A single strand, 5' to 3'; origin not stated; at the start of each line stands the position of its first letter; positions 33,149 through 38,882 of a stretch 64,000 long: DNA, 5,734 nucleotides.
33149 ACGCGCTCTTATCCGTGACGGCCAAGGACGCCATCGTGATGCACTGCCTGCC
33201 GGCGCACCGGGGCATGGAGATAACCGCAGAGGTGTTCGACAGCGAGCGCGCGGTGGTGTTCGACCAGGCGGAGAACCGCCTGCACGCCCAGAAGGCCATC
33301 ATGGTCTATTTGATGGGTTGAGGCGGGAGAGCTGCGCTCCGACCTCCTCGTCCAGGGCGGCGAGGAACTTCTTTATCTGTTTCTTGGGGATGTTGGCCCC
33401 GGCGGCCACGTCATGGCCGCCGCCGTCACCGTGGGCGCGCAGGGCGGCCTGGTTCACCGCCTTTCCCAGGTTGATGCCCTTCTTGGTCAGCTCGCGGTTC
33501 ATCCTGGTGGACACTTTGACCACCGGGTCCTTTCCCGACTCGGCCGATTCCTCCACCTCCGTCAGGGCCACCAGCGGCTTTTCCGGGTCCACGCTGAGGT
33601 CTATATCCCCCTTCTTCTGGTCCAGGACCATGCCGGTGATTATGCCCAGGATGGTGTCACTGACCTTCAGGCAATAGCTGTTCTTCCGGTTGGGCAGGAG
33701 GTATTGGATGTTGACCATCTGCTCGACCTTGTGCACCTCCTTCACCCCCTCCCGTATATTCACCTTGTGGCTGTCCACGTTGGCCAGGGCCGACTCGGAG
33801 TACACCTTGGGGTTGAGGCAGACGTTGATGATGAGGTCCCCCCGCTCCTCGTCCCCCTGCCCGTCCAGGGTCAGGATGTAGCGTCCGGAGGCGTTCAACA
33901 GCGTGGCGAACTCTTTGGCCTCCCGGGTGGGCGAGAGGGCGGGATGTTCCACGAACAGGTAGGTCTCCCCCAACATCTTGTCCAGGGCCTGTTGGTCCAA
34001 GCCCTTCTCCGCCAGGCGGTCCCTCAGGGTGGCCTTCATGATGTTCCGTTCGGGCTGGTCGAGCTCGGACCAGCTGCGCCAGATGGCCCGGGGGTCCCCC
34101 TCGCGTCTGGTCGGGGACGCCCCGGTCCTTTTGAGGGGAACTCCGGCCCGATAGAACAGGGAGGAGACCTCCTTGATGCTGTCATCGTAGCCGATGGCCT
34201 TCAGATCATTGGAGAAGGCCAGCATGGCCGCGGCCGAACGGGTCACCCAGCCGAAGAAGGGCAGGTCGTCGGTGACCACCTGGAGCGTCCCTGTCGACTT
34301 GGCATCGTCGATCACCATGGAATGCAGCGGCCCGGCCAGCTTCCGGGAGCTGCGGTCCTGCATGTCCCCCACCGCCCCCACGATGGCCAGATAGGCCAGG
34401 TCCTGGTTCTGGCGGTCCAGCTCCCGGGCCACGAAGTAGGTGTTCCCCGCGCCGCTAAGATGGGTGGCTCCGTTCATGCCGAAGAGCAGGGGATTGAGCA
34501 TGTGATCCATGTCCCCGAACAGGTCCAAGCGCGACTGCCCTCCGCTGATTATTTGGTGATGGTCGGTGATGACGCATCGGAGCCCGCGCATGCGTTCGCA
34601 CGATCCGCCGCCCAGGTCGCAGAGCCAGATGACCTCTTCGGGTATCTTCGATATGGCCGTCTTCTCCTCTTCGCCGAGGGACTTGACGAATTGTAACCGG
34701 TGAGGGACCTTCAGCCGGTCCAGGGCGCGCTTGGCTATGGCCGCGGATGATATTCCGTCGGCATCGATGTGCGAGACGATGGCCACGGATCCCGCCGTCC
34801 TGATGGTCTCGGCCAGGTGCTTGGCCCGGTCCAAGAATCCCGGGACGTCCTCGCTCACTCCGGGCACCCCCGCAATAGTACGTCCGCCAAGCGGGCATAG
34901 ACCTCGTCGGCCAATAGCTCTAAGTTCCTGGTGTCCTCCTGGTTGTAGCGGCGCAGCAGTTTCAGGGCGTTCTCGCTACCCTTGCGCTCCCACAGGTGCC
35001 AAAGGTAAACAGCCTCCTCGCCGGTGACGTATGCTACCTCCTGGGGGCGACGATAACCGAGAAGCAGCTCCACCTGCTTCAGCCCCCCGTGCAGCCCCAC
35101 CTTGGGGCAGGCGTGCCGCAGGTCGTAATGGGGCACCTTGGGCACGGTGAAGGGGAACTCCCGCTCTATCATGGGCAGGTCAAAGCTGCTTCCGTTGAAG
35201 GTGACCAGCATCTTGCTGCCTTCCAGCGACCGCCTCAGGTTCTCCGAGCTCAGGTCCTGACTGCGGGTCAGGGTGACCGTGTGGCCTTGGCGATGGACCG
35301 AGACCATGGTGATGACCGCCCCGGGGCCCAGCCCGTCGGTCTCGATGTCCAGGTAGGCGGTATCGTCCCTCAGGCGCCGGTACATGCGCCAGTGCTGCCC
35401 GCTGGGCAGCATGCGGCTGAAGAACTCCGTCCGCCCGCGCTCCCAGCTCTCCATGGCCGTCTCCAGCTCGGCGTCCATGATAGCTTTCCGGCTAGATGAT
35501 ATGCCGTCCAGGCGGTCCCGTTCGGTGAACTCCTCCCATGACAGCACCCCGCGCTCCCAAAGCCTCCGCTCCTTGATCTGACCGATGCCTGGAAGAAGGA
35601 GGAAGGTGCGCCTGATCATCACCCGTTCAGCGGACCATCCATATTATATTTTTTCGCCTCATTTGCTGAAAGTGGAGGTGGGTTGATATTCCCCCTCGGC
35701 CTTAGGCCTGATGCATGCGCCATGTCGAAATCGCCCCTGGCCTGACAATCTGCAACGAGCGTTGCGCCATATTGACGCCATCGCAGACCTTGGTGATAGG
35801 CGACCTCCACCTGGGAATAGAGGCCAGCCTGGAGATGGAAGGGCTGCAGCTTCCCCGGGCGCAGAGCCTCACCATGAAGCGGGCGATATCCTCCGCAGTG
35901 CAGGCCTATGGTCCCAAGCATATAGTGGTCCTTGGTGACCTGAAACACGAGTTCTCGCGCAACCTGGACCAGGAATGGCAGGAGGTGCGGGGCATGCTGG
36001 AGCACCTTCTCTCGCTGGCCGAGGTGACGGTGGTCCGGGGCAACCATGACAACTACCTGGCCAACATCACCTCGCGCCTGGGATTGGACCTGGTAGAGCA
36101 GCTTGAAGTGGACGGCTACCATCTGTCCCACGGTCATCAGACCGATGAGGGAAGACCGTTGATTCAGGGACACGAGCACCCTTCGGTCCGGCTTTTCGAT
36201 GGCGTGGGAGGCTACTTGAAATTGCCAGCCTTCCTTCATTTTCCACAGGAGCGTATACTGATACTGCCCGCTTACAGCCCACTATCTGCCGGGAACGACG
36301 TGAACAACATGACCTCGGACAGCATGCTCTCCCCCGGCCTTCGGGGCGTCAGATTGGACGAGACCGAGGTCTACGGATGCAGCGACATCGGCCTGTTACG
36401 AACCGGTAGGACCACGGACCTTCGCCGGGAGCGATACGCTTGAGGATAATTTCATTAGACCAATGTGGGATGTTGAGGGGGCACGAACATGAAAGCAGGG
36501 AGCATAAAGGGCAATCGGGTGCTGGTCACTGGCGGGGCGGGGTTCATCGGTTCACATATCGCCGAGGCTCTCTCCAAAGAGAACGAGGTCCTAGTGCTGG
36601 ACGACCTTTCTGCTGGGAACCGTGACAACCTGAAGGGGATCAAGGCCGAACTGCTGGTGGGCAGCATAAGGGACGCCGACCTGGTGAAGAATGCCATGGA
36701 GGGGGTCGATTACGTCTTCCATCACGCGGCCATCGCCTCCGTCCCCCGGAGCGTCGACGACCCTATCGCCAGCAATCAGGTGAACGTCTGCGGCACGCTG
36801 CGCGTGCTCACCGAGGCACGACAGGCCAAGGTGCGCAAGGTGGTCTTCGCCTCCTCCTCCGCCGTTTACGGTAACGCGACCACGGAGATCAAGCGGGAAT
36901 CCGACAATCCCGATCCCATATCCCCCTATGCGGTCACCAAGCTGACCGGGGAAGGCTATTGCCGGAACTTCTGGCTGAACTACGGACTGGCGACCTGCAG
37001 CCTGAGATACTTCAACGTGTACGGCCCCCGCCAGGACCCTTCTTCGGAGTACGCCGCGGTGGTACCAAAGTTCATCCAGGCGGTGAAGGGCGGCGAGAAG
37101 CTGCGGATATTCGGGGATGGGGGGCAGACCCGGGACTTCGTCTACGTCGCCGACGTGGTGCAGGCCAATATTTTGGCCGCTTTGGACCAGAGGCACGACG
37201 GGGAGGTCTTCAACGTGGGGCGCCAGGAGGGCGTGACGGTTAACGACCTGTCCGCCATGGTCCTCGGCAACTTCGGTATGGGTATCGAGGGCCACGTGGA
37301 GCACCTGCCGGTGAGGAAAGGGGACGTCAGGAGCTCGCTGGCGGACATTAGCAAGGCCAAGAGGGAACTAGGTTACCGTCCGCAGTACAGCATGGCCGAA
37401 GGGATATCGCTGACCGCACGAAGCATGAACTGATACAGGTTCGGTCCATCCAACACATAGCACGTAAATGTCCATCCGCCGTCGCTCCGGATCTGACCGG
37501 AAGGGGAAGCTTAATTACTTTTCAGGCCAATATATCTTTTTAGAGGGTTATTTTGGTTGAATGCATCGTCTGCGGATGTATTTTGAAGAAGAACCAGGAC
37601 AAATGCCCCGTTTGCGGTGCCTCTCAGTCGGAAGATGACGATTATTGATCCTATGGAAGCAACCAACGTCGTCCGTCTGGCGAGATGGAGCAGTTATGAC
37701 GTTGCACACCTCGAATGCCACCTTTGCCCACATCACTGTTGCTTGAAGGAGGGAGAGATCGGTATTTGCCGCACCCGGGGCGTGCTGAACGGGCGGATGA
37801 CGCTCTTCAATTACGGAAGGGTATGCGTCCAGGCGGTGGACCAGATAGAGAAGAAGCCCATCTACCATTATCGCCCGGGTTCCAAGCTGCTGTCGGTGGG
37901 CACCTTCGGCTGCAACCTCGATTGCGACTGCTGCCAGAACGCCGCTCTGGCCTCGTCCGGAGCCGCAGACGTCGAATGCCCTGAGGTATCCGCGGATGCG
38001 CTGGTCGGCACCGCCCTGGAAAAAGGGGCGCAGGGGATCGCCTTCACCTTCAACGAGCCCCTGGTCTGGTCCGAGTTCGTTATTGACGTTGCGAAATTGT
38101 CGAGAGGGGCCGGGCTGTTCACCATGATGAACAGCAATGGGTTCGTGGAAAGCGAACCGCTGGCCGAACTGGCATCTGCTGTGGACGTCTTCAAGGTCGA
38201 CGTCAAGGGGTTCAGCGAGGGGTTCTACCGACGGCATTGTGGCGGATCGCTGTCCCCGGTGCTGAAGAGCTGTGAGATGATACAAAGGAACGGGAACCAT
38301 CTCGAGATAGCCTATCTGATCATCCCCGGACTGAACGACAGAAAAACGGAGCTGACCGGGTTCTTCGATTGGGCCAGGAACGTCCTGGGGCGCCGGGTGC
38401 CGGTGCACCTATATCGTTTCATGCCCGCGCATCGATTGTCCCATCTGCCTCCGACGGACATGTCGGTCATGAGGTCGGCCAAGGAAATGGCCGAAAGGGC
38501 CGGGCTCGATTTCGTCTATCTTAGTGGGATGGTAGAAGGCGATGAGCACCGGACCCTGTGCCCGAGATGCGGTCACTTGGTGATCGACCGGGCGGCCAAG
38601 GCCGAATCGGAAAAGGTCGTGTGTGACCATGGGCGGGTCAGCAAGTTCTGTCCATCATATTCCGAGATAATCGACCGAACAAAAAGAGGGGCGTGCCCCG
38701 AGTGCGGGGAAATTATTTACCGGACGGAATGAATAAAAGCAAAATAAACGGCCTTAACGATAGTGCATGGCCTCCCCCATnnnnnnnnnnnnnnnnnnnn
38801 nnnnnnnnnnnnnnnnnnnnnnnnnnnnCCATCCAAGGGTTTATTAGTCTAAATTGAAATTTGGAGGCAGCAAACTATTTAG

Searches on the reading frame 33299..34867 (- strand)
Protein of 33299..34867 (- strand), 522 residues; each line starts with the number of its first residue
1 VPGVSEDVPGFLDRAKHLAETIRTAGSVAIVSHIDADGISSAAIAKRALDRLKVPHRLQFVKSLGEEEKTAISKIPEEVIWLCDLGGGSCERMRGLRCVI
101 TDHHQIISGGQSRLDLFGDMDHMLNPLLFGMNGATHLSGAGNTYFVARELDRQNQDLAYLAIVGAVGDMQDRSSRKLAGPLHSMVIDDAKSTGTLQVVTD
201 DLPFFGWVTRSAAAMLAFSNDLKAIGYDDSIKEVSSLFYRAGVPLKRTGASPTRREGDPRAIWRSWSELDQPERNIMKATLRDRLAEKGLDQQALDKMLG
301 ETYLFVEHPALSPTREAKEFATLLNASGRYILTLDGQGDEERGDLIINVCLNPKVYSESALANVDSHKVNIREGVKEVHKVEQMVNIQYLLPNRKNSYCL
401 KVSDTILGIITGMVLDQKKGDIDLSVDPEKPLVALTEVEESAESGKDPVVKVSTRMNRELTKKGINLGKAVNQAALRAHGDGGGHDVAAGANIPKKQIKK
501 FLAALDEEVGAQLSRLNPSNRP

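Call 69: search_protein_families(library=pfam, proteins=[window:33299-34867:-], max_evalue=0.00001)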
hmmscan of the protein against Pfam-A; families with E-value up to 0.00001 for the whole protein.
window:33299-34867:- (522 aa): 2 families
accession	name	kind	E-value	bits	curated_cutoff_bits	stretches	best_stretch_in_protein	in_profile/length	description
PF02272.25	DHHA1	-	9.6e-13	48.9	25.9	1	429-509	30-100/102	DHHA1 domain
PF01368.27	DHH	-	9.5e-07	29.6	28.1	1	28-107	2-75/125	DHH family, N-terminal domain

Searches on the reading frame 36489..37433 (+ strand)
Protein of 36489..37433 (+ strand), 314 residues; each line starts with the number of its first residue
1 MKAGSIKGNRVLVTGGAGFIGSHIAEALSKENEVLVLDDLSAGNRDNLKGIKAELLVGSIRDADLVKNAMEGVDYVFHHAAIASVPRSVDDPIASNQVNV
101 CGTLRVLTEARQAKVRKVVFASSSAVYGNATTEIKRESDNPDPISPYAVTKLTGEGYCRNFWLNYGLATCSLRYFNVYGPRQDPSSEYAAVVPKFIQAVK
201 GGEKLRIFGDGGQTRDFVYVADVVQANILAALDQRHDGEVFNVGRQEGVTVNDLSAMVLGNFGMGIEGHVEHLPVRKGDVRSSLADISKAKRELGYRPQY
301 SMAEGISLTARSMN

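Call 11: search_protein_families(library=pfam, proteins=[window:36489-37433:+])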
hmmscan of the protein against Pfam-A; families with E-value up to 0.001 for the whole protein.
window:36489-37433:+ (314 aa): 8 families
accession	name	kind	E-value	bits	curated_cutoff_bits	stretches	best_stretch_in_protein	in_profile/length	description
PF01370.27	Epimerase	-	6.4e-63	212.8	20.9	1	11-244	1-240/240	NAD dependent epimerase/dehydratase family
PF16363.11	GDP_Man_Dehyd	-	5.4e-58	197.4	27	1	12-307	1-330/332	GDP-mannose 4,6 dehydratase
PF01073.25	3Beta_HSD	-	4.3e-30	105.1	22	1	12-237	1-235/280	3-beta hydroxysteroid dehydrogenase/isomerase family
PF02719.21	Polysacc_synt_2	-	8e-21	74.9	20.2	1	11-266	1-251/293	Polysaccharide biosynthesis protein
PF04321.23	RmlD_sub_bind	-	2.5e-14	53.5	27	1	10-264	2-233/287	RmlD substrate binding domain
PF07993.18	NAD_binding_4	-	2.5e-10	40.4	20.1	1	66-197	82-227/258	Male sterility protein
PF13460.12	NAD_binding_10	-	3.3e-10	40.6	27.2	1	15-165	1-138/184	NAD(P)H-binding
PF05368.20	NmrA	-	1.7e-05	25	27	1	9-122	3-106/298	NmrA-like family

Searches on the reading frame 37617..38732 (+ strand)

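Call 11: search_protein_families(library=pfam, proteins=[window:37617-38732:+])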
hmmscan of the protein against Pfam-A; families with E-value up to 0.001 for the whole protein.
window:37617-38732:+ (371 aa): 1 family
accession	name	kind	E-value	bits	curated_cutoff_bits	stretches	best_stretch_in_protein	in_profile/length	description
PF04055.27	Radical_SAM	-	2.4e-15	57.6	29.5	1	96-243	4-158/166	Radical SAM superfamily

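Call 31: search_protein_families(library=ncbifam, proteins=[window:37617-38732:+], max_evalue=0.001)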
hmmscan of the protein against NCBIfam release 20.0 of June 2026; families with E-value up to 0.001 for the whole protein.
window:37617-38732:+ (371 aa): 17 families
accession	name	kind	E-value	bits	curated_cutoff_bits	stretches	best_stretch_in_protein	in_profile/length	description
TIGR04337.1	AmmeMemoSam_rS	hypoth_equivalog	4.6e-82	275.7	220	1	24-343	4-324/349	AmmeMemoRadiSam system radical SAM enzyme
TIGR02493.1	PFLA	equivalog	9.7e-17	61.1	231.75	1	87-255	14-185/235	pyruvate formate-lyase-activating protein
TIGR02494.1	PFLE_PFLC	subfamily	8.5e-16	58.1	174.35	1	94-275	80-258/293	glycyl-radical enzyme activating protein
TIGR04041.1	activase_YjjW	hypoth_equivalog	1.2e-14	54.4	250.2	1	139-270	110-240/276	YjjW family glycine radical enzyme activase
TIGR04003.1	rSAM_BssD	equivalog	1.6e-10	40.6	496.45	1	74-252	61-243/314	[benzylsuccinate synthase]-activating enzyme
NF043069.1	T4HPD_activ_SAM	equivalog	2.1e-10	40.5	425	1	98-255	84-241/299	trans-4-hydroxy-L-proline dehydratase activase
NF033719.1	ind_deCO2_activ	equivalog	1.9e-09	37.3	425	1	95-256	91-248/302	indoleacetate decarboxylase activase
TIGR04395.1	cutC_activ_rSAM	equivalog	2.8e-09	36.7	360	1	97-252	89-244/309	choline TMA-lyase-activating enzyme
NF048010.1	SfplDhtActHpsHDes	equivalog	3.2e-09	36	430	1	138-274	132-266/298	(2S)-3-sulfopropanediol dehydratase activating enzyme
NF048008.1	SfplDhtActHpfHKleb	equivalog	6.6e-09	35.5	500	1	135-269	124-259/308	(2S)-3-sulfopropanediol dehydratase activating enzyme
NF008356.0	PRK11145.1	equivalog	8.9e-09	35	375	1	97-256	28-191/246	pyruvate formate lyase 1-activating protein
TIGR02495.1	NrdG2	equivalog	1.2e-08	34.5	131.15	1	96-241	23-169/193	anaerobic ribonucleoside-triphosphate reductase activating protein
NF033717.2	HPDL_rSAM_activ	equivalog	3.2e-07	29.9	420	1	139-253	132-248/311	4-hydroxyphenylacetate decarboxylase activase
TIGR04545.1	rSAM_ahbD_hemeb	equivalog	6e-05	22.6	500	1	96-277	7-184/339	heme b synthase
TIGR03963.1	rSAM_QueE_Clost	equivalog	9.4e-05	22.2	260.1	1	97-203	27-129/219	putative 7-carboxy-7-deazaguanine synthase QueE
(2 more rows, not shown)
